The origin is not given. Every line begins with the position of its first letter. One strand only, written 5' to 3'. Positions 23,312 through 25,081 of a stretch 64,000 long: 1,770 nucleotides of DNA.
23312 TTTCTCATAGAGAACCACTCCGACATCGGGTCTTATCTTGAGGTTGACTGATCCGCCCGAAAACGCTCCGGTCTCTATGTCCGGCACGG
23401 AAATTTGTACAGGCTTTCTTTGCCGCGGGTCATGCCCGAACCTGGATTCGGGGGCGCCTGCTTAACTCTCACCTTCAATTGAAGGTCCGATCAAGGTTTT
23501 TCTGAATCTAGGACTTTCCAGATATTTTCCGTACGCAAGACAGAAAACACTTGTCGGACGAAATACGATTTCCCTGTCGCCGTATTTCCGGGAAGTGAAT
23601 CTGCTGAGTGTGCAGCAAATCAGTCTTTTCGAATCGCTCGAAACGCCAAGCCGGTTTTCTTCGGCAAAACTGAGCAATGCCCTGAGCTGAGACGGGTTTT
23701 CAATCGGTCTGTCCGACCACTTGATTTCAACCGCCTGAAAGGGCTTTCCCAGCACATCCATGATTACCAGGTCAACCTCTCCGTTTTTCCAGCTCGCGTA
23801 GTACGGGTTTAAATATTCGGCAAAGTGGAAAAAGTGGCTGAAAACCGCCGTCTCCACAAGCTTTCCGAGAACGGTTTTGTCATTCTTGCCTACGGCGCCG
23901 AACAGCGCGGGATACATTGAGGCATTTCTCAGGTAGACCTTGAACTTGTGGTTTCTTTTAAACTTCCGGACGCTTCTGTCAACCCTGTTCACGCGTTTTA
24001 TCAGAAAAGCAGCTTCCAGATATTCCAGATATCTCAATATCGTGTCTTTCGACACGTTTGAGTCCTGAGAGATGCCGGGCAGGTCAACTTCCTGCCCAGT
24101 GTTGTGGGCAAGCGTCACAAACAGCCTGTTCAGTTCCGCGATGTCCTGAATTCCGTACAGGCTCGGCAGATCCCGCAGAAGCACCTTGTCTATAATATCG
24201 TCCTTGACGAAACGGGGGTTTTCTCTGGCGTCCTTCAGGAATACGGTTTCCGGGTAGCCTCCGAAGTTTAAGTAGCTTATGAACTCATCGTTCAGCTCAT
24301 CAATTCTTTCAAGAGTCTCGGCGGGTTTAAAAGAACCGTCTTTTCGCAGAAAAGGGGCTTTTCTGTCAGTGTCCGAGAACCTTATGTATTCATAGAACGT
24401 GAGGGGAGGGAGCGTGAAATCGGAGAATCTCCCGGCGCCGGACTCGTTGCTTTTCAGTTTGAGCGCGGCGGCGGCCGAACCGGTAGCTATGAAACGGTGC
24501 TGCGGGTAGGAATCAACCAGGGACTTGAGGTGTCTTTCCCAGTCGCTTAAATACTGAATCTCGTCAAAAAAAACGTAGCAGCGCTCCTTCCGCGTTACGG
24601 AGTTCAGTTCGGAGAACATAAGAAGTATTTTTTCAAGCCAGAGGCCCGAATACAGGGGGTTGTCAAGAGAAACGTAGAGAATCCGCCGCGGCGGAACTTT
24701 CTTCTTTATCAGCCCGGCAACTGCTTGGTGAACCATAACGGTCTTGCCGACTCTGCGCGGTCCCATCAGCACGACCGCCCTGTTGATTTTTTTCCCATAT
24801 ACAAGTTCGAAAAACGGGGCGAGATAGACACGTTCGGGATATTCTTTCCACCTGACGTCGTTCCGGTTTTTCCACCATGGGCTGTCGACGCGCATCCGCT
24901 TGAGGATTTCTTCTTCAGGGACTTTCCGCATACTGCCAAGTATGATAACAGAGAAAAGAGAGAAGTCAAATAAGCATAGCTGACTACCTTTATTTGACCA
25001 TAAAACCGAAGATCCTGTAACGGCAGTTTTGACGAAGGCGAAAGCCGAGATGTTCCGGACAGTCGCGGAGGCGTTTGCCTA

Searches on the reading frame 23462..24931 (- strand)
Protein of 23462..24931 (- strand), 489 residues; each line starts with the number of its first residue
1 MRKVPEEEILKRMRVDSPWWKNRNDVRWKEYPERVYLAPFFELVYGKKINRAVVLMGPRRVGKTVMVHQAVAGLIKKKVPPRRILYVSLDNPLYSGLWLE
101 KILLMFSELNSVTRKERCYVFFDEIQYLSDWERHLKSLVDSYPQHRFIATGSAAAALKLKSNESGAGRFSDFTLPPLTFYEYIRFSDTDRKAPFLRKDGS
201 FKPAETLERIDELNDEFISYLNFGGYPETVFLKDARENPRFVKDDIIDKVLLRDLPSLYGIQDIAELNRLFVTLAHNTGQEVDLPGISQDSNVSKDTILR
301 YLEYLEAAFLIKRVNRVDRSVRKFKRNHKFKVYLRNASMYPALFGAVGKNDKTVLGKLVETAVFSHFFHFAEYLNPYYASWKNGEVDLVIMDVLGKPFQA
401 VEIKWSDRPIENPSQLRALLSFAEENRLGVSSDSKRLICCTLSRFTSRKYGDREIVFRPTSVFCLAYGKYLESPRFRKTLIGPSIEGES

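Call 25: search_protein_families(library=padloc, proteins=[window:23462-24931:-], max_evalue=0.001)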
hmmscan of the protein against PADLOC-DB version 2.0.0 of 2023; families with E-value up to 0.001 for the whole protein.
window:23462-24931:- (489 aa): 7 families
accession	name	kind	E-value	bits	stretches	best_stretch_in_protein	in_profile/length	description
PDLC04787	PDC-S01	-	4.8e-58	195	1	49-392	26-346/412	-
PDLC04789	PDC-S01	-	8.1e-44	148.2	1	50-408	17-343/375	-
PDLC04790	PDC-S01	-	9.2e-39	131.3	1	50-412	27-374/422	-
PDLC04791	PDC-S01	-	2.9e-29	99.9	2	218-409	159-355/395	-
PDLC04786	PDC-S01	-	1.9e-20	71.1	1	50-405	20-386/439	-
PDLC04788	PDC-S01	-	7e-19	66.1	1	50-327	19-292/448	-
PDLC04792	PDC-S01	-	7.9e-17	59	1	48-417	17-395/452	-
